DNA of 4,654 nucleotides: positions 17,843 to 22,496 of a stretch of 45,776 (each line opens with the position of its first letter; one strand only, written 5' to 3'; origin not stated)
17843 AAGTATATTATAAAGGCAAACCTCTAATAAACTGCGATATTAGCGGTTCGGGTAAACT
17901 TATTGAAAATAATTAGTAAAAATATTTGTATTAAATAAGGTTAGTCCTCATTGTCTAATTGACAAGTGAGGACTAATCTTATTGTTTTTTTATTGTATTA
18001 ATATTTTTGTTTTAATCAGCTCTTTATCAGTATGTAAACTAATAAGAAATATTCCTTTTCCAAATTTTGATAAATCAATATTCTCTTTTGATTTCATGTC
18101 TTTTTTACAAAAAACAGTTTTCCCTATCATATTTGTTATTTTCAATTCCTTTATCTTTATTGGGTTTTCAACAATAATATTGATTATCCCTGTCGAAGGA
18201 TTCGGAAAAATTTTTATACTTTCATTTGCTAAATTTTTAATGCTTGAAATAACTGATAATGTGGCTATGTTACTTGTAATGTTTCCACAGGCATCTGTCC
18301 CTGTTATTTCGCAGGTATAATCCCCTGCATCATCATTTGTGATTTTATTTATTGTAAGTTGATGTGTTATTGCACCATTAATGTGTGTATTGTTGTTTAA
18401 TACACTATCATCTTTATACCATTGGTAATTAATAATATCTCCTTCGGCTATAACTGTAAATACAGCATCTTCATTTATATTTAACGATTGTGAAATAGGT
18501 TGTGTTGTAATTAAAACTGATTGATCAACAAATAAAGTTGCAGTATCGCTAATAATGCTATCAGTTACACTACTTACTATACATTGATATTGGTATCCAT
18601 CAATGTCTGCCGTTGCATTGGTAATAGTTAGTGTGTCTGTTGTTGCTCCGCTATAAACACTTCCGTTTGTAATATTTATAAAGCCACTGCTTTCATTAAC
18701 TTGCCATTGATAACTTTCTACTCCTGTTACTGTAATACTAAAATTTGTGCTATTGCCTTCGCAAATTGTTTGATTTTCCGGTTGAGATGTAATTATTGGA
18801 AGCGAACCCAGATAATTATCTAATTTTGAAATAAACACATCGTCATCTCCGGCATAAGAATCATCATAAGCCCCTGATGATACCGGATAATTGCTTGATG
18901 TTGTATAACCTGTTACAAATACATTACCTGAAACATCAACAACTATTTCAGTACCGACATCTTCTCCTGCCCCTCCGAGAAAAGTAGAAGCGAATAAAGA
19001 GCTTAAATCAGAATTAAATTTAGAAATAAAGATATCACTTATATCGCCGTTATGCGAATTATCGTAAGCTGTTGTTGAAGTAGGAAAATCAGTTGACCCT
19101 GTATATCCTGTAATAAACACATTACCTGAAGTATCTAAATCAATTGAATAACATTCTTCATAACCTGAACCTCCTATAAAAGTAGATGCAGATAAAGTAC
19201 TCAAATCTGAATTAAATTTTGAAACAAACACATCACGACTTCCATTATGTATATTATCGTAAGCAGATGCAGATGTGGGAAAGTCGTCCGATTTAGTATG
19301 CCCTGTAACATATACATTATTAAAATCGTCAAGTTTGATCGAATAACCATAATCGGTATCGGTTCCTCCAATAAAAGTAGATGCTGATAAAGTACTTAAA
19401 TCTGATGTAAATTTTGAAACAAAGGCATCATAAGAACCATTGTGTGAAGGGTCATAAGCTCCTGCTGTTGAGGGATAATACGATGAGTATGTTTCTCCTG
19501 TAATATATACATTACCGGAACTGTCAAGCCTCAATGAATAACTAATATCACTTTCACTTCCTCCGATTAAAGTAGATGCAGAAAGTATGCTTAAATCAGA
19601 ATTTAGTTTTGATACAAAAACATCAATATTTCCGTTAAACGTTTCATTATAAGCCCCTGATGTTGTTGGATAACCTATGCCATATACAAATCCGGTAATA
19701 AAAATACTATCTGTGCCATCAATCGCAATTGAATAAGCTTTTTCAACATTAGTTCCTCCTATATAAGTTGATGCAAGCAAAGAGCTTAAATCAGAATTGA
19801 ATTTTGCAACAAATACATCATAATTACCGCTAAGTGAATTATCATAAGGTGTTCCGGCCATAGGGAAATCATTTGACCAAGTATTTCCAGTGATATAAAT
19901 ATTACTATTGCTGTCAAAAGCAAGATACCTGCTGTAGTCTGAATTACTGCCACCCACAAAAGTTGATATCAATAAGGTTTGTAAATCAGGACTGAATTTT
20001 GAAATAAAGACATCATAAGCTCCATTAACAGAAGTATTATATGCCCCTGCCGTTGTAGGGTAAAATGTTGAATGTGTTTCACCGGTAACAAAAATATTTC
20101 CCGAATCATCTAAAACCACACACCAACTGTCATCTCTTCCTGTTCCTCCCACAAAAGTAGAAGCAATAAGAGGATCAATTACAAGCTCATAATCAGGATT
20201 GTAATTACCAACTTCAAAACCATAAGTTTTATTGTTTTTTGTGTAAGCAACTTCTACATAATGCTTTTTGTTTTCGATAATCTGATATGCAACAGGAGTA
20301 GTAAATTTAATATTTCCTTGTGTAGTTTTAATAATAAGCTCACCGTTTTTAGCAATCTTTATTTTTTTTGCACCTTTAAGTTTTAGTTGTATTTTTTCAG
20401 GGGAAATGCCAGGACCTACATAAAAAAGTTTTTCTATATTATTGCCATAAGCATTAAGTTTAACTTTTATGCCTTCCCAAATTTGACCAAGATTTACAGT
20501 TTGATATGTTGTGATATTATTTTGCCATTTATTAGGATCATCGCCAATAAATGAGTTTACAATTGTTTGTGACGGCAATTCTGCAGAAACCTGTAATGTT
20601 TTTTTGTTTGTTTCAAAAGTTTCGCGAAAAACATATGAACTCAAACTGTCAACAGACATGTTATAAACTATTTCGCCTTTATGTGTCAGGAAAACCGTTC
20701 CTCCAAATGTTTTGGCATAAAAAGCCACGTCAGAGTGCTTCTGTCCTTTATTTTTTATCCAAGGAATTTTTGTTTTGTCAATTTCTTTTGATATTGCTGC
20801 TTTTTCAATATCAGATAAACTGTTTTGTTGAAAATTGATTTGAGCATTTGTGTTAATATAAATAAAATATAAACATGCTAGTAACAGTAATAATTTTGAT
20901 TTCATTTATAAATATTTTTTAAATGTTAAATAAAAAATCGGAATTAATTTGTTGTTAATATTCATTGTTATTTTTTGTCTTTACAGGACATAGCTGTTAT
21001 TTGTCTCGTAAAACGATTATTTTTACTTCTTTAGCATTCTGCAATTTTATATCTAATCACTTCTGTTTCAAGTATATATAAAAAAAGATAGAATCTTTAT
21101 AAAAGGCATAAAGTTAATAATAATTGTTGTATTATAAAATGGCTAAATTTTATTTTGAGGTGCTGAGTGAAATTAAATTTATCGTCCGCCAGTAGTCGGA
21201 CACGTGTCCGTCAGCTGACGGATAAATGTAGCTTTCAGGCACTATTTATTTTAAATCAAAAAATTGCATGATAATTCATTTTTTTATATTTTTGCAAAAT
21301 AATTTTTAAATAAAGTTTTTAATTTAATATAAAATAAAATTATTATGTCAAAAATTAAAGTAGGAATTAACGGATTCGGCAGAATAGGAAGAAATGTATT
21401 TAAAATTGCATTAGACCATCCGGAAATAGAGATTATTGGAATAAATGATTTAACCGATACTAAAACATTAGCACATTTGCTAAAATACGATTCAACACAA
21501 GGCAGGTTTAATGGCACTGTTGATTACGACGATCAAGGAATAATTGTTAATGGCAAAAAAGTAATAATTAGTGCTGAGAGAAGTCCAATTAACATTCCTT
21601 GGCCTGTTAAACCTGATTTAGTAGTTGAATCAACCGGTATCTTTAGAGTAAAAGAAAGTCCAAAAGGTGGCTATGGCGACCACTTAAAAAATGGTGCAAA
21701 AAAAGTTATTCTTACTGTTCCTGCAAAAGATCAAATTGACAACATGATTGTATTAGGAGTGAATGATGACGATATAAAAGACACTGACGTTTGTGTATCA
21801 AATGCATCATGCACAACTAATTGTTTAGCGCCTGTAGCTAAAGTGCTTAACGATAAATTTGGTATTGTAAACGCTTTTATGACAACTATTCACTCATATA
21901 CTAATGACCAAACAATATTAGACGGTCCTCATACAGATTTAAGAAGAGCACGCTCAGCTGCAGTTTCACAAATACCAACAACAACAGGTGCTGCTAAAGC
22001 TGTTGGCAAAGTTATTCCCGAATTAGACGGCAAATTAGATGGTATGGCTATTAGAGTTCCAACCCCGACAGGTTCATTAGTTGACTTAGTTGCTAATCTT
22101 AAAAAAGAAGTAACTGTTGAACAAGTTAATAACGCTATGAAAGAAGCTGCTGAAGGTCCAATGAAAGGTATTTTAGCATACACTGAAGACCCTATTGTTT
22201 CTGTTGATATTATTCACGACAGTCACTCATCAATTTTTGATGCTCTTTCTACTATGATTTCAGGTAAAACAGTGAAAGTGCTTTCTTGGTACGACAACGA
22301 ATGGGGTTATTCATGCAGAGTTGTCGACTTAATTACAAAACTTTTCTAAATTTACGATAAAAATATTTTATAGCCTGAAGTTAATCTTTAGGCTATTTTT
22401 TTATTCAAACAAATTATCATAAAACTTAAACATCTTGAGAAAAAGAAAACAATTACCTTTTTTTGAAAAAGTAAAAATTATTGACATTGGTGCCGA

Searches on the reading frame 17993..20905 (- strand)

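Call 13: search_protein_families(library=pfam, proteins=[window:17993-20905:-])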
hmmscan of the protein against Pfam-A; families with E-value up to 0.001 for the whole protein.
window:17993-20905:- (971 aa): 7 families
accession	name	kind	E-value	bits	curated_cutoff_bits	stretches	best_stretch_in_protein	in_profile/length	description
PF25778.1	DUF7948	-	2.7e-48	165.3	27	1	49-246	1-214/214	Domain of unknown function (DUF7948)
PF06739.17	SBBP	-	2.5e-34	117.4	20.5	5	318-348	8-38/38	Beta-propeller repeat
PF13927.12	Ig_3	-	5.1e-17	62.6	30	2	799-867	4-76/78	Immunoglobulin domain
PF07679.22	I-set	-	1.1e-14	54.7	23.7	2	799-869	3-77/90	Immunoglobulin I-set domain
PF18962.6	Por_Secre_tail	-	1.4e-10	41.8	27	1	899-970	1-75/75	Secretion system C-terminal sorting domain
PF00047.31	ig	-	2.5e-07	31.4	21.8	1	812-867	9-70/81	Immunoglobulin domain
PF13895.12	Ig_2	-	2.7e-07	31.1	27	1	825-872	29-68/79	Immunoglobulin domain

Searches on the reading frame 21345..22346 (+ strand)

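Call 62: search_protein_families(library=pfam, proteins=[window:21345-22346:+])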
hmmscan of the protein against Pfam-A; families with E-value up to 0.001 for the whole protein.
window:21345-22346:+ (334 aa): 2 families
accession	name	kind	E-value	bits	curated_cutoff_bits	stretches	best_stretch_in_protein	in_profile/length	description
PF02800.25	Gp_dh_C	-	7.7e-69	230.7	24.4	1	161-316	1-158/158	Glyceraldehyde 3-phosphate dehydrogenase, C-terminal domain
PF00044.30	Gp_dh_N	-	2.6e-35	121.2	31.7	1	4-101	1-99/101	Glyceraldehyde 3-phosphate dehydrogenase, NAD binding domain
